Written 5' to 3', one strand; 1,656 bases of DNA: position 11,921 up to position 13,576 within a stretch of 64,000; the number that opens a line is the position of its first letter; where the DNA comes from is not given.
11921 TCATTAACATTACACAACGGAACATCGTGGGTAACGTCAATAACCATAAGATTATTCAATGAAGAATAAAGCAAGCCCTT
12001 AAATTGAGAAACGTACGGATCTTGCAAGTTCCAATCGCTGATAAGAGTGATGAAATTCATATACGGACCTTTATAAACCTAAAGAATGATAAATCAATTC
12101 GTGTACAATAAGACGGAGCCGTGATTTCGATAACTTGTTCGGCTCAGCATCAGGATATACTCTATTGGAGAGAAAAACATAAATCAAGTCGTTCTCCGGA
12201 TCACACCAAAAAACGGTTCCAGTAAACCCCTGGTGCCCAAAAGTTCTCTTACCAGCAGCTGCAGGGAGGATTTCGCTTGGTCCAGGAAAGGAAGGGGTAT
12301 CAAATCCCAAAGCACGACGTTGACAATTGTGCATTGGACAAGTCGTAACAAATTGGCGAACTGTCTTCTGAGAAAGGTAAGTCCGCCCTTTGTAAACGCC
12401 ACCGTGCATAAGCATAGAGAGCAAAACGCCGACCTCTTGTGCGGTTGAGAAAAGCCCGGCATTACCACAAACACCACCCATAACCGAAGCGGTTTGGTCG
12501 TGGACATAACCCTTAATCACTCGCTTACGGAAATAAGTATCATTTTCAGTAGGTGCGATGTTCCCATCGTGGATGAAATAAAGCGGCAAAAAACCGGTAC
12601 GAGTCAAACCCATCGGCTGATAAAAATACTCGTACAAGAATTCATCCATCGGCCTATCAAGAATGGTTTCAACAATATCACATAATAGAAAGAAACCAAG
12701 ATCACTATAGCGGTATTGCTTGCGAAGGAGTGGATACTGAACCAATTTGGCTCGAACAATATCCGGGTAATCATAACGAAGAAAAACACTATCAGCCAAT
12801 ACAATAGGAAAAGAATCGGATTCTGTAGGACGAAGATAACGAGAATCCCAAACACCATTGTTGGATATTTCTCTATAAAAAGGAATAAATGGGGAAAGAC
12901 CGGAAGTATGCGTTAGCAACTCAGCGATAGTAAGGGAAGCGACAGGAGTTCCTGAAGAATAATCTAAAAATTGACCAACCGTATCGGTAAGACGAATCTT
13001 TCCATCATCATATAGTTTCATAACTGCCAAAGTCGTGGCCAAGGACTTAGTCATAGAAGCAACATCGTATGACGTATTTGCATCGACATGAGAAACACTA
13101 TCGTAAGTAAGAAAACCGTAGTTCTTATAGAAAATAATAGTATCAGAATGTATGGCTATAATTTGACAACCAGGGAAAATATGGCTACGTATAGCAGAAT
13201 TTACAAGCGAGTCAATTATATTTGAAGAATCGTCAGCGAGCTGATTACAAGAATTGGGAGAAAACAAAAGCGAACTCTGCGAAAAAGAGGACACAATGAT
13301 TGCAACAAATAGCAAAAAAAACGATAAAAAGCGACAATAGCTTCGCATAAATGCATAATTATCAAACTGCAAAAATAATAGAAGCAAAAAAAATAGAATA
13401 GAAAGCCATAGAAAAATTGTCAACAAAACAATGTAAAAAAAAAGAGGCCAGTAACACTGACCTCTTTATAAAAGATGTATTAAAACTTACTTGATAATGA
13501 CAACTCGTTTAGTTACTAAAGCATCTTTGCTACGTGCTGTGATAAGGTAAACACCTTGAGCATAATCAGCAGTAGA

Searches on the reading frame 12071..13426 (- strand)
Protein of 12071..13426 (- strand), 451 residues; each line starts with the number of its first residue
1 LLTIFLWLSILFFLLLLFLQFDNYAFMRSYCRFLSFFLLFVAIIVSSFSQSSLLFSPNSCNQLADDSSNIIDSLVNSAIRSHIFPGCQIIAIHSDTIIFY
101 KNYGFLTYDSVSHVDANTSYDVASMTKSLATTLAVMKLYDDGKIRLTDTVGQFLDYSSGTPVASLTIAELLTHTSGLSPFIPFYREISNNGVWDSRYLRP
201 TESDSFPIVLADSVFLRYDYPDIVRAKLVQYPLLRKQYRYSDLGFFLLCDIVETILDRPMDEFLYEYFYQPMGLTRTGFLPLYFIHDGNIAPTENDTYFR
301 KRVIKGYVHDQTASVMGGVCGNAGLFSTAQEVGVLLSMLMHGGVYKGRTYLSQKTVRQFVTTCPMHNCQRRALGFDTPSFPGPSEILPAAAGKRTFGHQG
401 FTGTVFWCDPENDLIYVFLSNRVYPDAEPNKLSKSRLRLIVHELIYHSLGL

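Call 71: search_protein_families(library=pfam, proteins=[window:12071-13426:-], max_evalue=0.00001)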
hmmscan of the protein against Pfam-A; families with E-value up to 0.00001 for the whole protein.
window:12071-13426:- (451 aa): 1 family
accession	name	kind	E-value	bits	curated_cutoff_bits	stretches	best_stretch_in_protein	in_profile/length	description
PF00144.29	Beta-lactamase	-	1.8e-42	146.1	27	1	74-429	4-317/329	Beta-lactamase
